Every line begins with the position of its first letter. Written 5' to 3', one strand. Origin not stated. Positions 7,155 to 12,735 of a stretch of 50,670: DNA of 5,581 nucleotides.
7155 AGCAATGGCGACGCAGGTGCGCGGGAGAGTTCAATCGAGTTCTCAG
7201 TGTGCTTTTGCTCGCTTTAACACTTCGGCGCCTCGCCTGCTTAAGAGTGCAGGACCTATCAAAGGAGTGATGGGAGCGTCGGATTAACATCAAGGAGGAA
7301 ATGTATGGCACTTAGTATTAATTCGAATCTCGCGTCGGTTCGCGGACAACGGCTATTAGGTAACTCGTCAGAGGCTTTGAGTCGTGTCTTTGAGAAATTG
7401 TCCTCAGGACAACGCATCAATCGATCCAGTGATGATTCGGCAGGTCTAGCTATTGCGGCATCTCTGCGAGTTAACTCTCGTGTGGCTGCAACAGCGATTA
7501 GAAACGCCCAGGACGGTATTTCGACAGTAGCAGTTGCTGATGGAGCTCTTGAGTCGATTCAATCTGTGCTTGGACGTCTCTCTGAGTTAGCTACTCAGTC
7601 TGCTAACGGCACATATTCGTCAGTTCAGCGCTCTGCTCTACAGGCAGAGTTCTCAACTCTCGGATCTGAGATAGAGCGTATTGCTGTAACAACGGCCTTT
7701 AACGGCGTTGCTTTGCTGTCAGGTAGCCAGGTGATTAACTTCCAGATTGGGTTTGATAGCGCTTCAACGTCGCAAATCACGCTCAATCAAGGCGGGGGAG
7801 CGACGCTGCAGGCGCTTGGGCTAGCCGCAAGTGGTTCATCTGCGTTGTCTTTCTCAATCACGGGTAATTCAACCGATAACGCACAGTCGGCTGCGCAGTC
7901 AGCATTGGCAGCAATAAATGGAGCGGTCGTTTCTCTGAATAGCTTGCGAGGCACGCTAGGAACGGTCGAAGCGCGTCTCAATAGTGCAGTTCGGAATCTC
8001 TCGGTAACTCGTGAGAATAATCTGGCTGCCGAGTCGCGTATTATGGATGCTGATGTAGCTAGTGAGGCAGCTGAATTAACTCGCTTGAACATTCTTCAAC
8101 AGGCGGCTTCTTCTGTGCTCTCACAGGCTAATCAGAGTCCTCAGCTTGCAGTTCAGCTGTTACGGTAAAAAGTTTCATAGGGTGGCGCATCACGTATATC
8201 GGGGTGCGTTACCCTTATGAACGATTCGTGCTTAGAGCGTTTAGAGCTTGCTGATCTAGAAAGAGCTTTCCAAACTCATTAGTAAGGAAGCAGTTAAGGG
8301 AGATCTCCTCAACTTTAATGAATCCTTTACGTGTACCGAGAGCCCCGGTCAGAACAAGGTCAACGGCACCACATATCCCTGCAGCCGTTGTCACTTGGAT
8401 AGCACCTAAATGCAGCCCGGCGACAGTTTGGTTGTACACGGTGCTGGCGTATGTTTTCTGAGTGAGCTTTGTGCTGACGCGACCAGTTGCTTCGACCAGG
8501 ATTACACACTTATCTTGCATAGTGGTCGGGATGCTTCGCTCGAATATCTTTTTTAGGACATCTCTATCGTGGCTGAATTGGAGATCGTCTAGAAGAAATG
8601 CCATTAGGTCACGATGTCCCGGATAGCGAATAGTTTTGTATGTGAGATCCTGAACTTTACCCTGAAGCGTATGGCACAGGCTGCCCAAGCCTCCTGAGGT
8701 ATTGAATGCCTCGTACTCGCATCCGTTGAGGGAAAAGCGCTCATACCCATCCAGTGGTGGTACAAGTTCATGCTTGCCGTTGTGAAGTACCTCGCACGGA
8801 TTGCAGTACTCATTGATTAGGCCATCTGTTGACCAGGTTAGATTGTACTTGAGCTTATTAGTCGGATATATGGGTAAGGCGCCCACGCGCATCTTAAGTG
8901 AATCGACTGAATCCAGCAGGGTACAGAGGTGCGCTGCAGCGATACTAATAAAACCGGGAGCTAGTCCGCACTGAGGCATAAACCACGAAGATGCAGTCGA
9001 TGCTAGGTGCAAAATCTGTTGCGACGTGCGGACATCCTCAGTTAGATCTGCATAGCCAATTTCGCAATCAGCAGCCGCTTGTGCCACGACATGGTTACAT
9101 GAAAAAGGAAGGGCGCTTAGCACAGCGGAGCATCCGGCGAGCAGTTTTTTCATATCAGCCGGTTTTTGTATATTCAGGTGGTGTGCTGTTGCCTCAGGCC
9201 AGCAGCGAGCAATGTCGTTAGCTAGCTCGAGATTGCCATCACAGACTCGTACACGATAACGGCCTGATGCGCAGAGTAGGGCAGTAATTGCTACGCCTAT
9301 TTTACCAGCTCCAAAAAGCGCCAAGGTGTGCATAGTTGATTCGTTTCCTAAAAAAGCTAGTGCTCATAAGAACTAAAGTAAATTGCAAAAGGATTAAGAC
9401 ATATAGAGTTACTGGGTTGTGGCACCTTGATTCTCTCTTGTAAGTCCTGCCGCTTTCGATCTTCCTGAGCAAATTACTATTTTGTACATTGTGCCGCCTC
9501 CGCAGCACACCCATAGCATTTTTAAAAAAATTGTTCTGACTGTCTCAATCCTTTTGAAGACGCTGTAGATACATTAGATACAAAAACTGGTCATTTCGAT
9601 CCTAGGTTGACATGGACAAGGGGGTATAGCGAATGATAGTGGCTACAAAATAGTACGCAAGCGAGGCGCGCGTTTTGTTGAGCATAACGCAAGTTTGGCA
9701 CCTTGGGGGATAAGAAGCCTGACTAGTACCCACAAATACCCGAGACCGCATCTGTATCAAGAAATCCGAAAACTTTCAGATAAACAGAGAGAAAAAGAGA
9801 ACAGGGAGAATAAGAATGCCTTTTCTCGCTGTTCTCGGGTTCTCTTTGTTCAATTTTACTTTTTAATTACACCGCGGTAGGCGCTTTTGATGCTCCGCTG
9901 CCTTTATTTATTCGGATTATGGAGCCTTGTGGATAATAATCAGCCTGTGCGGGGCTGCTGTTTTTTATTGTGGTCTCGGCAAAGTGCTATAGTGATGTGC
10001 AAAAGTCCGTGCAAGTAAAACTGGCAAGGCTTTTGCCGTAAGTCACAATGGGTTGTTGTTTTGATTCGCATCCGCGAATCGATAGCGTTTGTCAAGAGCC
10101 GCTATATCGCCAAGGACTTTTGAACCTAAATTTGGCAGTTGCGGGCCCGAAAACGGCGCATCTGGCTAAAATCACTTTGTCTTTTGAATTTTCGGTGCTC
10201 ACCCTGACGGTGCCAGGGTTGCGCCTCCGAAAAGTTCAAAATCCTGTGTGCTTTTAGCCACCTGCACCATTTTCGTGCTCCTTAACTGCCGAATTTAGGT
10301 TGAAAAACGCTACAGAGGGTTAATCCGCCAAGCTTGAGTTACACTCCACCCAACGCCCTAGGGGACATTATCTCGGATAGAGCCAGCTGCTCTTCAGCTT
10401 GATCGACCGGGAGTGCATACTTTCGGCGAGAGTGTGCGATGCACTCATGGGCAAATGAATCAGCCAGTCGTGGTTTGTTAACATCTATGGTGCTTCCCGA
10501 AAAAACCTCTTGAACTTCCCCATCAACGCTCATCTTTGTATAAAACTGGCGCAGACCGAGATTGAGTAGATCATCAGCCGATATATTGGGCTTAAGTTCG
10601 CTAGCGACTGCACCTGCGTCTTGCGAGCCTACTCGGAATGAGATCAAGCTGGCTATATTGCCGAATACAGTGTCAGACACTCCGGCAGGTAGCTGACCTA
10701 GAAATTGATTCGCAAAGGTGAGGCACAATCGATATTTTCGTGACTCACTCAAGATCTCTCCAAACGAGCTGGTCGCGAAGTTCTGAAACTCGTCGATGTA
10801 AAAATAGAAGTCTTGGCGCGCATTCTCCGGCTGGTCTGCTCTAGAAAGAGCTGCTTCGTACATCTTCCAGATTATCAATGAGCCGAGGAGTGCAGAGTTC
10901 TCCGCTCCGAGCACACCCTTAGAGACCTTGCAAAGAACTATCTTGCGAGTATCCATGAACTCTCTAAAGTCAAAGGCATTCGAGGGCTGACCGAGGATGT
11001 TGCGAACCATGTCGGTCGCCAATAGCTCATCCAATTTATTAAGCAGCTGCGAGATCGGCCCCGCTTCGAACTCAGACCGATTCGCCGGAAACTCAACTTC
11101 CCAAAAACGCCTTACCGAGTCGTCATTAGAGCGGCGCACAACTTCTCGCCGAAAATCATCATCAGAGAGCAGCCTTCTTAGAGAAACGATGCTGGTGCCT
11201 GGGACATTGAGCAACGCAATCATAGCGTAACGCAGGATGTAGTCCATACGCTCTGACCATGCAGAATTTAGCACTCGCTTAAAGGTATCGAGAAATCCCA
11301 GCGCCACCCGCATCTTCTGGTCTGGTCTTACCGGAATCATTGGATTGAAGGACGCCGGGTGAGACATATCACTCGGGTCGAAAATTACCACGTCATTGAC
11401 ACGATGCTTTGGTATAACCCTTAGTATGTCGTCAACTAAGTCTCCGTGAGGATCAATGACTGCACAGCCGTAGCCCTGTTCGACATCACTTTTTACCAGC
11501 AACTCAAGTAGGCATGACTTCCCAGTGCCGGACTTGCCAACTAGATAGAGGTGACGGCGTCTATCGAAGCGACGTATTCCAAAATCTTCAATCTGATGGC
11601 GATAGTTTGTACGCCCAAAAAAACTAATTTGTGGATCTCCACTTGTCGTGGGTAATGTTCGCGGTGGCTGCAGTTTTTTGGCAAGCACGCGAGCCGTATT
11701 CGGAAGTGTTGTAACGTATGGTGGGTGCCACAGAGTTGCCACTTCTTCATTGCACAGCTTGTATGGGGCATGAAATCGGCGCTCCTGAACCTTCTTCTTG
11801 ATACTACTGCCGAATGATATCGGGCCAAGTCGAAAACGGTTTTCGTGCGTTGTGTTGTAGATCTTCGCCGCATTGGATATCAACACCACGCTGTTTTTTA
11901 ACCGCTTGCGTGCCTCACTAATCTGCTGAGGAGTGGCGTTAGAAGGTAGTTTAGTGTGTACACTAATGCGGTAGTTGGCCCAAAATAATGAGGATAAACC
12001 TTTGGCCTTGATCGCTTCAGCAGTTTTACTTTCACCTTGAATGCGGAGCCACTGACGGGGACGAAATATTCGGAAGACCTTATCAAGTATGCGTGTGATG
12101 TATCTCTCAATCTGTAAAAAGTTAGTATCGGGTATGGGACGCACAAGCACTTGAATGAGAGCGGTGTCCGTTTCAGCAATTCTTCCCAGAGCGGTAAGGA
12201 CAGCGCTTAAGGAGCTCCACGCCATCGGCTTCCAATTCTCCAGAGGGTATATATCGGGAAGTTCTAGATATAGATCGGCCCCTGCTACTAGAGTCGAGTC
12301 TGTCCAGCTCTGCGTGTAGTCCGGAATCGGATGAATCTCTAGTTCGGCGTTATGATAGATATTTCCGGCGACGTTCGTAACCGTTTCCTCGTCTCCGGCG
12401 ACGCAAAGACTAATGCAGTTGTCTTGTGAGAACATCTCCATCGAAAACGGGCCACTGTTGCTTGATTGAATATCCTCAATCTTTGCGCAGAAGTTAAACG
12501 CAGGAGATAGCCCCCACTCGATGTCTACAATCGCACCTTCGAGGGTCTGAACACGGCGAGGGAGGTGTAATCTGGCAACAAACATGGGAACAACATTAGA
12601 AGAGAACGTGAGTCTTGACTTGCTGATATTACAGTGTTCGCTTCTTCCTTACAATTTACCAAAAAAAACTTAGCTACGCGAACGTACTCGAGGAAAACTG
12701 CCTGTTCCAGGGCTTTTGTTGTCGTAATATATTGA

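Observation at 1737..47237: F1: a 176-bp palindromic MITE-like element with nine copies in 50 kb, all in the same orientation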

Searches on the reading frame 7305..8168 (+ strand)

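Call 36: search_protein_families(library=pfam, proteins=[window:7305-8168:+])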
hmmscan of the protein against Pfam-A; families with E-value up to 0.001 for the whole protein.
window:7305-8168:+ (287 aa): 2 families
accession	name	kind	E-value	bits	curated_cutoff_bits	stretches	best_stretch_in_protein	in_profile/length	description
PF00669.25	Flagellin_N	-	3.5e-35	121.5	26.6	1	5-142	1-138/139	Bacterial flagellin N-terminal helical region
PF00700.27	Flagellin_C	-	6.2e-23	81.4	23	1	201-286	1-86/86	Bacterial flagellin C-terminal helical region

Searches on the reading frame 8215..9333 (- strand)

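Call 36: search_protein_families(library=pfam, proteins=[window:8215-9333:-])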
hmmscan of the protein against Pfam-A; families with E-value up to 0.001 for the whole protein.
window:8215-9333:- (372 aa): 2 families
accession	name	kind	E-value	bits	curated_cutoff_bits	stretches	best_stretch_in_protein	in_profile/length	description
PF16653.10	Sacchrp_dh_C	-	1.1e-21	78.6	31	1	123-344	1-247/265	Saccharopine dehydrogenase C-terminal domain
PF03435.24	Sacchrp_dh_NADP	-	6e-09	36.8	25.1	1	6-98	3-98/129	Saccharopine dehydrogenase NADP binding domain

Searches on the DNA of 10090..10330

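Call 34: search_rna_families(source=window, start=10090, end=10330, threshold=evalue, max_evalue=1)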
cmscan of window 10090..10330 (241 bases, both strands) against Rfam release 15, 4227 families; matches with E-value up to 1: 0.
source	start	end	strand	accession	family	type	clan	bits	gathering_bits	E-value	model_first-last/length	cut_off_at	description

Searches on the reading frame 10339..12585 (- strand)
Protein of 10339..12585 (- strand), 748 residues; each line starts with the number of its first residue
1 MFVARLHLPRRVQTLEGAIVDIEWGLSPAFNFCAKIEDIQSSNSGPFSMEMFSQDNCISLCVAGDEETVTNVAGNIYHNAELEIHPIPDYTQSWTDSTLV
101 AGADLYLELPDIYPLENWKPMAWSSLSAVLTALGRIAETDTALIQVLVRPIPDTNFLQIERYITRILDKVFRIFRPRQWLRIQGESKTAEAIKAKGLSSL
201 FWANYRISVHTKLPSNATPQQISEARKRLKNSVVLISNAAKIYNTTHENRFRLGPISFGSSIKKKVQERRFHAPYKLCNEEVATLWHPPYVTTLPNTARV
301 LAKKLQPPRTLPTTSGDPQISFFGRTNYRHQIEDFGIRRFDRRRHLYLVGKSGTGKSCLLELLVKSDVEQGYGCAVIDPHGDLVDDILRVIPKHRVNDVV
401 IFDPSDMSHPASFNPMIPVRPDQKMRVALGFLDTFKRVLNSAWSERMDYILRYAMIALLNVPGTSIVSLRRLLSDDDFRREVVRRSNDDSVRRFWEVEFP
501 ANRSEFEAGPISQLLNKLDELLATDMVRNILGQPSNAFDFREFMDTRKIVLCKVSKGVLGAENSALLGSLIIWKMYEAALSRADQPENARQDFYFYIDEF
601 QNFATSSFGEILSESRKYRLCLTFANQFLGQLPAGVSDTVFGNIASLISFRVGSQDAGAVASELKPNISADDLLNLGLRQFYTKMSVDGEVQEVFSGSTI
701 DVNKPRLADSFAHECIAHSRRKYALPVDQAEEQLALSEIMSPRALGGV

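Call 36: search_protein_families(library=pfam, proteins=[window:10339-12585:-])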
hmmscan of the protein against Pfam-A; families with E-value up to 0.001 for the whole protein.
window:10339-12585:- (748 aa): 6 families
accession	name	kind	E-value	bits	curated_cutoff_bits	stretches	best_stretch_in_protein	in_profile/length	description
PF10412.15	TrwB_AAD_bind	-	1.8e-07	30.8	20.5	1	343-648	15-302/387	Type IV secretion-system coupling protein DNA-binding domain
PF02534.20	T4SS-DNA_transf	-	2.7e-06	27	20.1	0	344-424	45-122/468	Type IV secretory system Conjugative DNA transfer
PF01935.23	DUF87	-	8.2e-06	26.5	23.2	1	343-406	23-83/220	Helicase HerA, central domain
PF13191.12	AAA_16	-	0.00016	22.7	32.6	0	322-391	2-73/167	AAA ATPase domain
PF13401.12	AAA_22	-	0.00025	21.8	27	0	342-384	4-33/130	AAA domain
PF12696.13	TraG-D_C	-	0.00064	20.1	22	0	593-656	2-70/126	TraM recognition site of TraD and TraG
